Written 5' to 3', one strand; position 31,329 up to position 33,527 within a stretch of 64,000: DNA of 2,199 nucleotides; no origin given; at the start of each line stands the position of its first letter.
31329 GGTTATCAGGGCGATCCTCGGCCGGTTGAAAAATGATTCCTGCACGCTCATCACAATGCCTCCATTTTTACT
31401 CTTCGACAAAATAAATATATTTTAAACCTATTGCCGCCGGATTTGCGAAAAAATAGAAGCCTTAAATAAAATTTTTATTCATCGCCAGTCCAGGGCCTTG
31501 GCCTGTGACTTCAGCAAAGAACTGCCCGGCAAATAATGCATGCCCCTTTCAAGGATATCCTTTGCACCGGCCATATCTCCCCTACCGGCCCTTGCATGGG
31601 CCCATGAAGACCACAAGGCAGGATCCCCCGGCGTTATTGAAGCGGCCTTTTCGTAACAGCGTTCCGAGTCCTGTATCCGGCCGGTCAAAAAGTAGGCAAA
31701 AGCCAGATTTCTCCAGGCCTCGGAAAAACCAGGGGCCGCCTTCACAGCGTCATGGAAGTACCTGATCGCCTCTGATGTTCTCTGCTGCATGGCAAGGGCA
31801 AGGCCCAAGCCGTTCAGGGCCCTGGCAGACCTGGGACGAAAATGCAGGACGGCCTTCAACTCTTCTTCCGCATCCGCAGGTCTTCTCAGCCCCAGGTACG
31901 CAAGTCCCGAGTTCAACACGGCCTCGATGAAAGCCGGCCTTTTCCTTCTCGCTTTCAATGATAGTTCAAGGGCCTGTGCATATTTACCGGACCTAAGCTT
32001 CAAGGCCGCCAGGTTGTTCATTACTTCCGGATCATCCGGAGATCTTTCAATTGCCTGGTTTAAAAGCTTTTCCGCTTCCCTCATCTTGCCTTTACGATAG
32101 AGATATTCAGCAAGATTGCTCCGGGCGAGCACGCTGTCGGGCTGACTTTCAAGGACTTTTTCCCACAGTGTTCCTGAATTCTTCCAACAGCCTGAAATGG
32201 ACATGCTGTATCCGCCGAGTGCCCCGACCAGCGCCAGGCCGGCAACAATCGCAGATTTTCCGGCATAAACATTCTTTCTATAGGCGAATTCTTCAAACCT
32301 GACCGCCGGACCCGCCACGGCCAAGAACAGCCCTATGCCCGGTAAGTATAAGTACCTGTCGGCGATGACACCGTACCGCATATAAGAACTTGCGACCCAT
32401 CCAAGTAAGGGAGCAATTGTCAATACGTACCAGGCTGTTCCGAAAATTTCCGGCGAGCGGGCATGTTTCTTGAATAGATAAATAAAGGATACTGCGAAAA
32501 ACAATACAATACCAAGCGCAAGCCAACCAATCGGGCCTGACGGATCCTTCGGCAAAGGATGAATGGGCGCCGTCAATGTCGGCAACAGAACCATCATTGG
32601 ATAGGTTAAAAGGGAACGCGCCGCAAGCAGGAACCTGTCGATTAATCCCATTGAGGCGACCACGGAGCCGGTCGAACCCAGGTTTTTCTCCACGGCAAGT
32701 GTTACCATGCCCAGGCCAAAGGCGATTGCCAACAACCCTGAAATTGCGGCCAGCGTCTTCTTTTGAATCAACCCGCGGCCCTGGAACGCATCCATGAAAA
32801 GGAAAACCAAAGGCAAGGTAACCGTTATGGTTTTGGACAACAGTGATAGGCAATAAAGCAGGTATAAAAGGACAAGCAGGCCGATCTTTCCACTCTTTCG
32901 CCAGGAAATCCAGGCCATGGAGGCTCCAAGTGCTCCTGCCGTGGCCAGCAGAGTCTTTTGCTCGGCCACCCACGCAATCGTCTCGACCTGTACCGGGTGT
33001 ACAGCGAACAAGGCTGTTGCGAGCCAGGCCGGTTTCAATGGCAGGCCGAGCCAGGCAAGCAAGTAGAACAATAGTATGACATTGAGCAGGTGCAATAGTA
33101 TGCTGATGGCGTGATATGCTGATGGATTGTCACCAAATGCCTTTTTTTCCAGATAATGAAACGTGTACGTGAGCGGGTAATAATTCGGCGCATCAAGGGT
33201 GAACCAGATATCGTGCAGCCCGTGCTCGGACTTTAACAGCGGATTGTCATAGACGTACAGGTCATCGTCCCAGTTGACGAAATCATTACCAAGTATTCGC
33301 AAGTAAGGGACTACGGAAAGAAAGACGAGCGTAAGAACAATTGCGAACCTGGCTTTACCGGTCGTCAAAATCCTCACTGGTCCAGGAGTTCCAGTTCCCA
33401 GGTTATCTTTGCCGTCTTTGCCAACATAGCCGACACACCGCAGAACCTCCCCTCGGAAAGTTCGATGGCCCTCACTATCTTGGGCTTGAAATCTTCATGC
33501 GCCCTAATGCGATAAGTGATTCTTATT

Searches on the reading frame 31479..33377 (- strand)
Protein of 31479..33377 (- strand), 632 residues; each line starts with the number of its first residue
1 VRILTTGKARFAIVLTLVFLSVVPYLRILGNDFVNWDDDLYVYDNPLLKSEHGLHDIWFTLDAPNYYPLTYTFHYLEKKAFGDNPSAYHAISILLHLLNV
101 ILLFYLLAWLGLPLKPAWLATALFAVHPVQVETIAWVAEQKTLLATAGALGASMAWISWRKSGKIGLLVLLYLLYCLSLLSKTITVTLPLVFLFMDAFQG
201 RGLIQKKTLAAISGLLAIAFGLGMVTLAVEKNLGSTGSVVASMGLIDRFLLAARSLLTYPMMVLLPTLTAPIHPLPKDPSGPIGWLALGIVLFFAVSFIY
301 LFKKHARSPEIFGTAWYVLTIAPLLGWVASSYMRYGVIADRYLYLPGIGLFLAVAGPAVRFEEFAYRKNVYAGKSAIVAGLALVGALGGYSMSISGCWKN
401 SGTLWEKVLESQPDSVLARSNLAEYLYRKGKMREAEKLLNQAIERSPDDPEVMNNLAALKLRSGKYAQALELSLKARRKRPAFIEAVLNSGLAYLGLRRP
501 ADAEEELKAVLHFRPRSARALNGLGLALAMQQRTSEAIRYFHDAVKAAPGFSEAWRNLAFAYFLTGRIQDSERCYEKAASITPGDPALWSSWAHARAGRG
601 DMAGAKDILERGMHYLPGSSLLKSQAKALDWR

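Call 14: search_protein_families(library=pfam, proteins=[window:31479-33377:-], max_evalue=0.001)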
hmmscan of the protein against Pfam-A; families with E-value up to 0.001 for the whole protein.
window:31479-33377:- (632 aa): 20 families
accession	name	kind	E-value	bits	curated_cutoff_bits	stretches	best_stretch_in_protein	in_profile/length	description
PF14559.12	TPR_19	-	5.2e-25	88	25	3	529-590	2-63/68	Tetratricopeptide repeat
PF07719.23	TPR_2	-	1.1e-24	84.9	27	2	553-585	2-34/34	Tetratricopeptide repeat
PF13432.12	TPR_16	-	1.1e-22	80.6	32.7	4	490-550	3-63/65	Tetratricopeptide repeat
PF13431.12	TPR_17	-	2.7e-21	74.4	24.4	1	438-471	1-34/34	Tetratricopeptide repeat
PF00515.34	TPR_1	-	4.9e-20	70.9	27.8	1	553-583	2-32/34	Tetratricopeptide repeat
PF13424.12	TPR_12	-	1.5e-17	64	30.1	1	418-478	5-73/77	Tetratricopeptide repeat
PF13428.12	TPR_14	-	3e-17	61.8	23.5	3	422-459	7-44/44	Tetratricopeptide repeat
PF13414.12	TPR_11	-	3e-13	49.6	26.8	0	426-464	4-42/42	TPR repeat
PF13374.12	TPR_10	-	3.5e-12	46.4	27.5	0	518-546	2-30/42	Tetratricopeptide repeat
PF13181.12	TPR_8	-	4.6e-12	45.5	25.7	0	421-449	6-34/34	Tetratricopeptide repeat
PF23914.1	TPR_CcmH_CycH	-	3.7e-08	33.8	42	1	406-471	74-142/158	Cytochrome c-type biogenesis protein H TPR domain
PF13371.12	TPR_9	-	1e-06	29.1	35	0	529-586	6-63/73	Tetratricopeptide repeat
PF25064.1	ARM_TT21_5th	-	4.9e-06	27.3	27.8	1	408-479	27-101/117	TT21 fifth ARM repeats domain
PF20308.4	TPR-S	-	1e-05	26.4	27.6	0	403-459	7-60/102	Tetratricopeptide Repeats-Sensor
PF13174.12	TPR_6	-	1.3e-05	26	26.3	0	421-448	5-32/33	Tetratricopeptide repeat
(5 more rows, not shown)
